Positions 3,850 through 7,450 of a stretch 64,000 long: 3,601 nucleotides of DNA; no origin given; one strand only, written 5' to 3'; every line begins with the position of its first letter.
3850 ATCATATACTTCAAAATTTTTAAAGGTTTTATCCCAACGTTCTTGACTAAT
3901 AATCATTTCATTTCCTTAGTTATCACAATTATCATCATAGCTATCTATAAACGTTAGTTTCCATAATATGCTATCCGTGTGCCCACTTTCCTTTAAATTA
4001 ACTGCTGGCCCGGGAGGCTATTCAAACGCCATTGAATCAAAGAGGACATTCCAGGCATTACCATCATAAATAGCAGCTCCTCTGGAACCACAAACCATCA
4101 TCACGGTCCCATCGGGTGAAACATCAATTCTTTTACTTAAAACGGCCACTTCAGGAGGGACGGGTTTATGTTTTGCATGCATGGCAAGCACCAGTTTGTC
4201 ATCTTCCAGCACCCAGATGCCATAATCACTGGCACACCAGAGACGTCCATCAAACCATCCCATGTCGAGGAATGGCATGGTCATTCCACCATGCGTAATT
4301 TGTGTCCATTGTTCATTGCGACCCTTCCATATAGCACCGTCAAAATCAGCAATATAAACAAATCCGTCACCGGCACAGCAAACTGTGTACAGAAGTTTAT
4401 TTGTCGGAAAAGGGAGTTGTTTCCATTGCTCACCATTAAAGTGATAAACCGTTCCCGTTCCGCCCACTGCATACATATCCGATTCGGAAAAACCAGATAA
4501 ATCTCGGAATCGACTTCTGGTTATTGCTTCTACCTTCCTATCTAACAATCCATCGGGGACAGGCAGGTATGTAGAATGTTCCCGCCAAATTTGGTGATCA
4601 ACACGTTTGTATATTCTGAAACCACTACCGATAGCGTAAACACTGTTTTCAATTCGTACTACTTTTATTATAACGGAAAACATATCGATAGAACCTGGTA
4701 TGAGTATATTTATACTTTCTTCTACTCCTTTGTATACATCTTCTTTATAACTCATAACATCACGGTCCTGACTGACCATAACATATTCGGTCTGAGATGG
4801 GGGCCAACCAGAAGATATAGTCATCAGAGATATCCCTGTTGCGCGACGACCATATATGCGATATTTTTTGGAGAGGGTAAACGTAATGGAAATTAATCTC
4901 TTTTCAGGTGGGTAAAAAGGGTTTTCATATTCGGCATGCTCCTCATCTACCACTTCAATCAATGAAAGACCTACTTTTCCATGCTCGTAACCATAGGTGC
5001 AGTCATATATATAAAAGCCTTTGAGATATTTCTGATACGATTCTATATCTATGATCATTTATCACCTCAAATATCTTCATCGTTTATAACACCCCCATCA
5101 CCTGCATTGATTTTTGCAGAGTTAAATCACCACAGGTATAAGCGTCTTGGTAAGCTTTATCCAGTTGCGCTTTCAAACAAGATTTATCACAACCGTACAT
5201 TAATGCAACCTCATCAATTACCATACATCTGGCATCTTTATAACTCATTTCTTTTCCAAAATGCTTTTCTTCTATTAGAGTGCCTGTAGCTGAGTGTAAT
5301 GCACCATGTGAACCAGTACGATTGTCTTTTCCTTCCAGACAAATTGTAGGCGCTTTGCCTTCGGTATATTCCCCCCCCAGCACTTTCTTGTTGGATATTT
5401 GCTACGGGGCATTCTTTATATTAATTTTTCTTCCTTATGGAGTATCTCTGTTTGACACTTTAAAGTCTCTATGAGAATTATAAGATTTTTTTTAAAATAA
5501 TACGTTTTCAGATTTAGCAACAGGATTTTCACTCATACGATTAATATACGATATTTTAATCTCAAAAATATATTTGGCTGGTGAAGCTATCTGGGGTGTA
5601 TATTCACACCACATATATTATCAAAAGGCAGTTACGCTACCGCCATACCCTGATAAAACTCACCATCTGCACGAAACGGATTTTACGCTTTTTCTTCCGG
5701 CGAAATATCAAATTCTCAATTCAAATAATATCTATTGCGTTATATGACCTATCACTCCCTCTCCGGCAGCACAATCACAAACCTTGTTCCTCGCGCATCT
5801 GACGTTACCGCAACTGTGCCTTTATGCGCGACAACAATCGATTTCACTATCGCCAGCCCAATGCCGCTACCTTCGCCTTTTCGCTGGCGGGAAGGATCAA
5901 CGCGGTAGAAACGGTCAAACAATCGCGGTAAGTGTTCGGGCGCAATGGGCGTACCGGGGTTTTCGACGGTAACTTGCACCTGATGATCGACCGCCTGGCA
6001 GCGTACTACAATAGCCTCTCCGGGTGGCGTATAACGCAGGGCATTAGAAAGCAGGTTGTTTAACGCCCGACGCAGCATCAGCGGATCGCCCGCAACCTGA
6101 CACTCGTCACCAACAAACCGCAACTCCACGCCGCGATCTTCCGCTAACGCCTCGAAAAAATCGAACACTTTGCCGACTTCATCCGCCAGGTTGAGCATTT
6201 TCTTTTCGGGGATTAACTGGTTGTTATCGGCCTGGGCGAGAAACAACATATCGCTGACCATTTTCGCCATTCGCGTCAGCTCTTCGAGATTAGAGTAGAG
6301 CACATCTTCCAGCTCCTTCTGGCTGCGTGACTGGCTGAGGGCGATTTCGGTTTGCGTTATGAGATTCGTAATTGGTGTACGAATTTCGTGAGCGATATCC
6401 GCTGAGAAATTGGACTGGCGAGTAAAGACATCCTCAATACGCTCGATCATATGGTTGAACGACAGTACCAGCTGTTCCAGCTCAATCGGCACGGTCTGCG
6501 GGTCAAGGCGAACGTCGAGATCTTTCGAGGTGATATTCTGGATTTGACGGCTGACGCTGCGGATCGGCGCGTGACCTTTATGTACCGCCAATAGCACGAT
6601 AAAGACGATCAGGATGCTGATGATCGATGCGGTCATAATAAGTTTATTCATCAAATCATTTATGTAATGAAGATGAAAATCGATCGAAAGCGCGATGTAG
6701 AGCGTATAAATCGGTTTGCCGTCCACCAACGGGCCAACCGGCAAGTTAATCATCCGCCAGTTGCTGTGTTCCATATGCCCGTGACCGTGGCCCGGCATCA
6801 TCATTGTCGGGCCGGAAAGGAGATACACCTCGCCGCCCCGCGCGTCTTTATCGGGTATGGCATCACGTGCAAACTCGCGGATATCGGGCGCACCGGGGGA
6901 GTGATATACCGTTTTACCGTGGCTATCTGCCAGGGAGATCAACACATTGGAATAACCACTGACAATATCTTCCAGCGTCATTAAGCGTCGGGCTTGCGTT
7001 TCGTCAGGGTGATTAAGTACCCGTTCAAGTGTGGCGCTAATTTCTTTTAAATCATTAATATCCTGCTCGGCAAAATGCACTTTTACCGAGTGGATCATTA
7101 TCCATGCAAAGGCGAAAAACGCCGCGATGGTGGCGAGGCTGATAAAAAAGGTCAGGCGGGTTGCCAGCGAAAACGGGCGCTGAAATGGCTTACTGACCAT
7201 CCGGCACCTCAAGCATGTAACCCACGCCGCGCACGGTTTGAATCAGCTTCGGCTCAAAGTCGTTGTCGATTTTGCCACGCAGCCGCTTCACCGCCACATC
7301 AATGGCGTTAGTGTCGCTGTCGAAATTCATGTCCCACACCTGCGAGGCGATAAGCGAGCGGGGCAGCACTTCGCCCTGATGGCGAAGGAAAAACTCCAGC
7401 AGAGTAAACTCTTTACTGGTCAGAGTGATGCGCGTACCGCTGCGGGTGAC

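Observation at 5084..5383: Small 99-aa ORF tightly coupled upstream of paralog C, with a G8 homopolymer at its 5' end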

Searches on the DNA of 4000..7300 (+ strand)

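Call 4: search_dna_similar(query=window:4000-7300:+, collection=ecoli_genomes, mode=near, max_rows=15)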
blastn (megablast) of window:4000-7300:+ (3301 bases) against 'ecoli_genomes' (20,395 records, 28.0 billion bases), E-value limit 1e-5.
Records with a match: 5336; places in all: 5438; records where one place covers at least 80% of the query: 153.
Genomes with a match: 5334 of 5426; with a place that covers at least 80% of the query: 152. Places per genome that has any: lowest 1, median 1, highest 3. On chromosomes: 5431 places; on plasmids: 7.
Best place of each record, by identity: >=99% 88; 95-99% 5234; 90-95% 13; 80-90% 1.
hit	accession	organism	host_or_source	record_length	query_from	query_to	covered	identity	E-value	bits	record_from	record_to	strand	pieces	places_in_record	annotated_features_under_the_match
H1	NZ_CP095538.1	Escherichia coli strain GN04592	Homo sapiens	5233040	1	3301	100%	100.0%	0e+0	6105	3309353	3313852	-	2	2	cusS: Cu(+)/Ag(+) sensor histidine kinase CusS | IS5-like element IS5 family transposase | hypothetical protein | WD40/YVTN/BNR-like repeat-containing protein | HNH/endonuclease VII fold toxin-2 domain-containing protein | and 1 other names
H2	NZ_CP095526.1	Escherichia coli strain GN05505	Homo sapiens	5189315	1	3301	100%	100.0%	0e+0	6104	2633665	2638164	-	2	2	cusS: Cu(+)/Ag(+) sensor histidine kinase CusS | IS5-like element IS5 family transposase | WD40/YVTN/BNR-like repeat-containing protein | HNH/endonuclease VII fold toxin-2 domain-containing protein | cusR: copper response regulator transcription factor CusR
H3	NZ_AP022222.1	Escherichia coli strain WP8-S17-ESBL-12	-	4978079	1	3301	100%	100.0%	0e+0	6096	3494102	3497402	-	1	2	cusS: Cu(+)/Ag(+) sensor histidine kinase CusS | WD40/YVTN/BNR-like repeat-containing protein | HNH/endonuclease VII fold toxin-2 domain-containing protein | cusR: copper response regulator transcription factor CusR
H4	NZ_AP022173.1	Escherichia coli strain WP7-S17-ESBL-01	-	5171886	1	3301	100%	100.0%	0e+0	6096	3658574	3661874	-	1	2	cusS: Cu(+)/Ag(+) sensor histidine kinase CusS | WD40/YVTN/BNR-like repeat-containing protein | HNH/endonuclease VII fold toxin-2 domain-containing protein | cusR: copper response regulator transcription factor CusR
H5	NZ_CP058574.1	Escherichia coli strain EC1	Homo sapiens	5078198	1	3301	100%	100.0%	0e+0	6096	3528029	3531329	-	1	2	cusS: Cu(+)/Ag(+) sensor histidine kinase CusS | WD40/YVTN/BNR-like repeat-containing protein | HNH/endonuclease VII fold toxin-2 domain-containing protein | cusR: copper response regulator transcription factor CusR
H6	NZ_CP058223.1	Escherichia coli strain 550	Homo sapiens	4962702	1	3301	100%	100.0%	0e+0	6096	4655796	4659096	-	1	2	cusS: Cu(+)/Ag(+) sensor histidine kinase CusS | WD40/YVTN/BNR-like repeat-containing protein | HNH/endonuclease VII fold toxin-2 domain-containing protein | cusR: copper response regulator transcription factor CusR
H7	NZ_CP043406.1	Escherichia coli strain NMBU-W13E19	surface water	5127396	1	3301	100%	100.0%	0e+0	6096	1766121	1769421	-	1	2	cusS: Cu(+)/Ag(+) sensor histidine kinase CusS | WD40/YVTN/BNR-like repeat-containing protein | HNH/endonuclease VII fold toxin-2 domain-containing protein | cusR: copper response regulator transcription factor CusR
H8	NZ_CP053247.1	Escherichia coli strain SCU-482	Homo sapiens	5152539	1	3301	100%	100.0%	0e+0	6096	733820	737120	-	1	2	cusS: Cu(+)/Ag(+) sensor histidine kinase CusS | WD40/YVTN/BNR-like repeat-containing protein | HNH/endonuclease VII fold toxin-2 domain-containing protein | cusR: copper response regulator transcription factor CusR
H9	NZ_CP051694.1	Escherichia coli strain SCU-313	Homo sapiens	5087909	1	3301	100%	100.0%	0e+0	6096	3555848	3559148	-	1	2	cusS: Cu(+)/Ag(+) sensor histidine kinase CusS | WD40/YVTN/BNR-like repeat-containing protein | HNH/endonuclease VII fold toxin-2 domain-containing protein | cusR: copper response regulator transcription factor CusR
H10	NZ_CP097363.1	Escherichia coli strain AGR6137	water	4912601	1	3301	100%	100.0%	0e+0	6096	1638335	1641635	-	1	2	cusS: Cu(+)/Ag(+) sensor histidine kinase CusS | WD40/YVTN/BNR-like repeat-containing protein | HNH/endonuclease VII fold toxin-2 domain-containing protein | cusR: copper response regulator transcription factor CusR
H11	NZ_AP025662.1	Escherichia coli strain TUM20902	Homo sapiens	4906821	1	3301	100%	100.0%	0e+0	6096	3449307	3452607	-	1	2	cusS: Cu(+)/Ag(+) sensor histidine kinase CusS | WD40/YVTN/BNR-like repeat-containing protein | HNH/endonuclease VII fold toxin-2 domain-containing protein | cusR: copper response regulator transcription factor CusR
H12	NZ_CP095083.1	Escherichia coli strain EC6868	Homo sapiens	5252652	1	3301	100%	100.0%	0e+0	6096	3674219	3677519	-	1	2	cusS: Cu(+)/Ag(+) sensor histidine kinase CusS | WD40/YVTN/BNR-like repeat-containing protein | HNH/endonuclease VII fold toxin-2 domain-containing protein | cusR: copper response regulator transcription factor CusR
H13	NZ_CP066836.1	Escherichia coli strain Ec-FL1-1X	Gallus gallus domesticus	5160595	1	3301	100%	100.0%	0e+0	6096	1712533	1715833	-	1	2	cusS: Cu(+)/Ag(+) sensor histidine kinase CusS | WD40/YVTN/BNR-like repeat-containing protein | HNH/endonuclease VII fold toxin-2 domain-containing protein | cusR: copper response regulator transcription factor CusR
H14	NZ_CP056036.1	Escherichia coli strain EC31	meat duck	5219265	1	3301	100%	100.0%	0e+0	6096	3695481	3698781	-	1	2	cusS: Cu(+)/Ag(+) sensor histidine kinase CusS | WD40/YVTN/BNR-like repeat-containing protein | HNH/endonuclease VII fold toxin-2 domain-containing protein | cusR: copper response regulator transcription factor CusR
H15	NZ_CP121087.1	Escherichia coli strain ST3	Homo sapiens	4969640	1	3301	100%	100.0%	0e+0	6096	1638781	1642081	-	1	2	cusS: Cu(+)/Ag(+) sensor histidine kinase CusS | WD40/YVTN/BNR-like repeat-containing protein | HNH/endonuclease VII fold toxin-2 domain-containing protein | cusR: copper response regulator transcription factor CusR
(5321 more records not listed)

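Call 5: get_annotated_region(hit=H3, flank=6000)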
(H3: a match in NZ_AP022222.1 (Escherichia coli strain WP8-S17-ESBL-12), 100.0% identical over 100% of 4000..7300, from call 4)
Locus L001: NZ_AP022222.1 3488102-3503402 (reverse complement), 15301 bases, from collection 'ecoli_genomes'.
description: Escherichia coli strain WP8-S17-ESBL-12 chromosome, complete genome
organism: Escherichia coli strain WP8-S17-ESBL-12 (NCBI taxid 562)
replicon: chromosome; assembly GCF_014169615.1
host: -; source: -; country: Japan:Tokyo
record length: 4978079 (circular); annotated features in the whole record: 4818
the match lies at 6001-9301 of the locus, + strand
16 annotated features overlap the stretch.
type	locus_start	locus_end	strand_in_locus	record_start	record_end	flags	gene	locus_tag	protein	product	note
CDS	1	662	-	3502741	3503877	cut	-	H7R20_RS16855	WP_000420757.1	ISAs1-like element ISEc1 family transposase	-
CDS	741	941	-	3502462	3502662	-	-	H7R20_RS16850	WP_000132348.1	hypothetical protein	-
CDS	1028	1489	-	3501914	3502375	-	-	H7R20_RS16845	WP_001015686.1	SUKH-3 domain-containing protein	-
CDS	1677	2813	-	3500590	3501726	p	-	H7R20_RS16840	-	ISAs1 family transposase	internal stop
CDS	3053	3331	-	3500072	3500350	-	-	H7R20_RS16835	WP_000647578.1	hypothetical protein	-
CDS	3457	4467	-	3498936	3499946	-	-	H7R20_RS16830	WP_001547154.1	hypothetical protein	-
CDS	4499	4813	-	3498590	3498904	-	-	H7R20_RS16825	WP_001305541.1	PAAR-like domain-containing protein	-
CDS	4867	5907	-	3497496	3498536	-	-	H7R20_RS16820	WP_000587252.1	WD40/YVTN/BNR-like repeat-containing protein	-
CDS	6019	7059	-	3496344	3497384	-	-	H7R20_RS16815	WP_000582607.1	WD40/YVTN/BNR-like repeat-containing protein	-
CDS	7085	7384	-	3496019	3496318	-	-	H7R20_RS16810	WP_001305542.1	HNH/endonuclease VII fold toxin-2 domain-containing protein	-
CDS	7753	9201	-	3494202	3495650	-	cusS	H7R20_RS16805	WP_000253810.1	Cu(+)/Ag(+) sensor histidine kinase CusS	-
CDS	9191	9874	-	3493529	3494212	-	cusR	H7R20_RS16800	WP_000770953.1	copper response regulator transcription factor CusR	-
CDS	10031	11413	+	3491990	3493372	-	cusC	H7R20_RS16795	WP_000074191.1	Cu(+)/Ag(+) efflux RND transporter outer membrane channel CusC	-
CDS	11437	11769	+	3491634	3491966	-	cusF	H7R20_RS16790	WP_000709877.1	Cu(+)/Ag(+) efflux RND transporter periplasmic metallochaperone CusF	-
CDS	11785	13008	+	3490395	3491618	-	cusB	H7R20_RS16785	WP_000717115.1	Cu(+)/Ag(+) efflux RND transporter periplasmic adaptor subunit CusB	-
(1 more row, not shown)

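Call 6: get_annotated_region(hit=H1, flank=6000)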
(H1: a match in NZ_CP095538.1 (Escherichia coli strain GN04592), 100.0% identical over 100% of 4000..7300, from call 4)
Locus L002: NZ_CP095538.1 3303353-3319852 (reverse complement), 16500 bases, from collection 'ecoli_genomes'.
description: Escherichia coli strain GN04592 chromosome, complete genome
organism: Escherichia coli strain GN04592 (NCBI taxid 562)
replicon: chromosome; assembly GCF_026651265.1
host: Homo sapiens; source: blood; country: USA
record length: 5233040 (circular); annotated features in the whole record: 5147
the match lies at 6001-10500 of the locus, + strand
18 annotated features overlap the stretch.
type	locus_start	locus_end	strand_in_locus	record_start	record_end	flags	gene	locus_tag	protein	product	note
CDS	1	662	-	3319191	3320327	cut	-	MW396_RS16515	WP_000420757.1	ISAs1-like element ISEc1 family transposase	-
CDS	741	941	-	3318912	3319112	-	-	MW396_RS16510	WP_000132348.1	hypothetical protein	-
CDS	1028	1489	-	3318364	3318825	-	-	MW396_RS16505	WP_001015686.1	SUKH-3 domain-containing protein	-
CDS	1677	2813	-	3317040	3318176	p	-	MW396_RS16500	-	ISAs1 family transposase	internal stop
CDS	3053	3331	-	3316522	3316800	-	-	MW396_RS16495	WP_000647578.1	hypothetical protein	-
CDS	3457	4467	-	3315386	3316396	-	-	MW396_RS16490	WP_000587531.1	hypothetical protein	-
CDS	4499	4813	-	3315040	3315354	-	-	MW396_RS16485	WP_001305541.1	PAAR-like domain-containing protein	-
CDS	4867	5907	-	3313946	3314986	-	-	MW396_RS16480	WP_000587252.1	WD40/YVTN/BNR-like repeat-containing protein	-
CDS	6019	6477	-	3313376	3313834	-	-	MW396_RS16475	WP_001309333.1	WD40/YVTN/BNR-like repeat-containing protein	-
CDS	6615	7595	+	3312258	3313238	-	-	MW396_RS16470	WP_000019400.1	IS5-like element IS5 family transposase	-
CDS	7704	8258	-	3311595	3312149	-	-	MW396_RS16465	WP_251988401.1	hypothetical protein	-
CDS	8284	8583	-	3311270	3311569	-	-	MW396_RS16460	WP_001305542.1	HNH/endonuclease VII fold toxin-2 domain-containing protein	-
CDS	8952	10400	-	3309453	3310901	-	cusS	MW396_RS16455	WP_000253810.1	Cu(+)/Ag(+) sensor histidine kinase CusS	-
CDS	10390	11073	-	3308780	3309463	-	cusR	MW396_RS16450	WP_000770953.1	copper response regulator transcription factor CusR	-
CDS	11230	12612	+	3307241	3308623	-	cusC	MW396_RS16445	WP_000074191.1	Cu(+)/Ag(+) efflux RND transporter outer membrane channel CusC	-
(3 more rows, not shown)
